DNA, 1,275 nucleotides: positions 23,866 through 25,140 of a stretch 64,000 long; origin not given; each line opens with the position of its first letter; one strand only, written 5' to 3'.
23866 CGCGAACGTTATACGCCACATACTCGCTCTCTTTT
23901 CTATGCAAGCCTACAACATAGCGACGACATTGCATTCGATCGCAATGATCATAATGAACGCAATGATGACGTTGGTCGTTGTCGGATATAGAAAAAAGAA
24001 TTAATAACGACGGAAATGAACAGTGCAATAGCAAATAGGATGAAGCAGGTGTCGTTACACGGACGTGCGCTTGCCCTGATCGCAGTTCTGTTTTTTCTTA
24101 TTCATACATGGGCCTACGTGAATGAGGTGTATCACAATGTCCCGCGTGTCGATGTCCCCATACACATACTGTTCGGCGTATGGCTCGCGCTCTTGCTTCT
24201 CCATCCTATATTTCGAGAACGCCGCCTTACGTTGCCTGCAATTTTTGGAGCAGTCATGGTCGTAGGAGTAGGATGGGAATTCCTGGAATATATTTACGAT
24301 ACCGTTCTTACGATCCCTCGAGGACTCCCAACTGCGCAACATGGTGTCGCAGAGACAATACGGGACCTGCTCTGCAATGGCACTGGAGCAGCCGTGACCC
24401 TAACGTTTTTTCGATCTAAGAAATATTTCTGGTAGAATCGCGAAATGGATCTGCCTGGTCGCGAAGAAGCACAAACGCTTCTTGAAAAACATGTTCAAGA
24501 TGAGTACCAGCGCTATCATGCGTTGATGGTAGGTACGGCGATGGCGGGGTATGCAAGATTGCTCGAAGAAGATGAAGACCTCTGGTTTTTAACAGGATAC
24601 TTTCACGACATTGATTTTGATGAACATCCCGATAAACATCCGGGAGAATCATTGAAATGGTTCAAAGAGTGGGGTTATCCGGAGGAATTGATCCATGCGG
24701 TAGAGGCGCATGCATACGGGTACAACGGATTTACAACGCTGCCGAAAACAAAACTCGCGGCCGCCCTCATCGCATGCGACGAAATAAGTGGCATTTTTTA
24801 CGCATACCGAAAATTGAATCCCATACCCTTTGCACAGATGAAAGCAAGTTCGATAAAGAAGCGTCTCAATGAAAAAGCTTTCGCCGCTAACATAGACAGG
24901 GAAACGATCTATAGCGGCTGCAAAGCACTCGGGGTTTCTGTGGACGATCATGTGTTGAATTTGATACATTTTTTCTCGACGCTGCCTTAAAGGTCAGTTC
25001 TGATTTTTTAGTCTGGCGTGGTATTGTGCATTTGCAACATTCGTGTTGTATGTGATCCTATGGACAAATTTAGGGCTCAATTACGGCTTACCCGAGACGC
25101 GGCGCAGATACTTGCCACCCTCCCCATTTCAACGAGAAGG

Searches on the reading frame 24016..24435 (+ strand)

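Call 3: search_protein_families(library=pfam, proteins=[window:24016-24435:+], max_evalue=0.01)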
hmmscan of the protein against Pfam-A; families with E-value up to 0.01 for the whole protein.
window:24016-24435:+ (139 aa): 1 family
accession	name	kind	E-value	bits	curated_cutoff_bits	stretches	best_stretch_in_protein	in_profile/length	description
PF10754.15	DUF2569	-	0.0089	16.9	26.5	0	48-133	56-133/143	Protein of unknown function (DUF2569)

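Call 4: search_protein_families(library=ncbifam, proteins=[window:24016-24435:+], max_evalue=0.01)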
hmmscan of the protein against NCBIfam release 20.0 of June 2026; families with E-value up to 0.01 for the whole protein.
window:24016-24435:+ (139 aa): 0 families

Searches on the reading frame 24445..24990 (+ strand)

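Call 3: search_protein_families(library=pfam, proteins=[window:24445-24990:+], max_evalue=0.01)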
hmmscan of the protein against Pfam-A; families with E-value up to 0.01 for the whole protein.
window:24445-24990:+ (181 aa): 1 family
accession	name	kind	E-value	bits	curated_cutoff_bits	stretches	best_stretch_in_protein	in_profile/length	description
PF01966.28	HD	-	1.1e-07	32.6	22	1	24-114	3-113/116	HD domain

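Call 4: search_protein_families(library=ncbifam, proteins=[window:24445-24990:+], max_evalue=0.01)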
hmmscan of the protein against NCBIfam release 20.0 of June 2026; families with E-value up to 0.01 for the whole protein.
window:24445-24990:+ (181 aa): 1 family
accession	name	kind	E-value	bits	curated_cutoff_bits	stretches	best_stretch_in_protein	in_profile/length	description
TIGR00277.1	HDIG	domain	1e-06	28.5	27.6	1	24-90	7-82/84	HDIG domain-containing metalloprotein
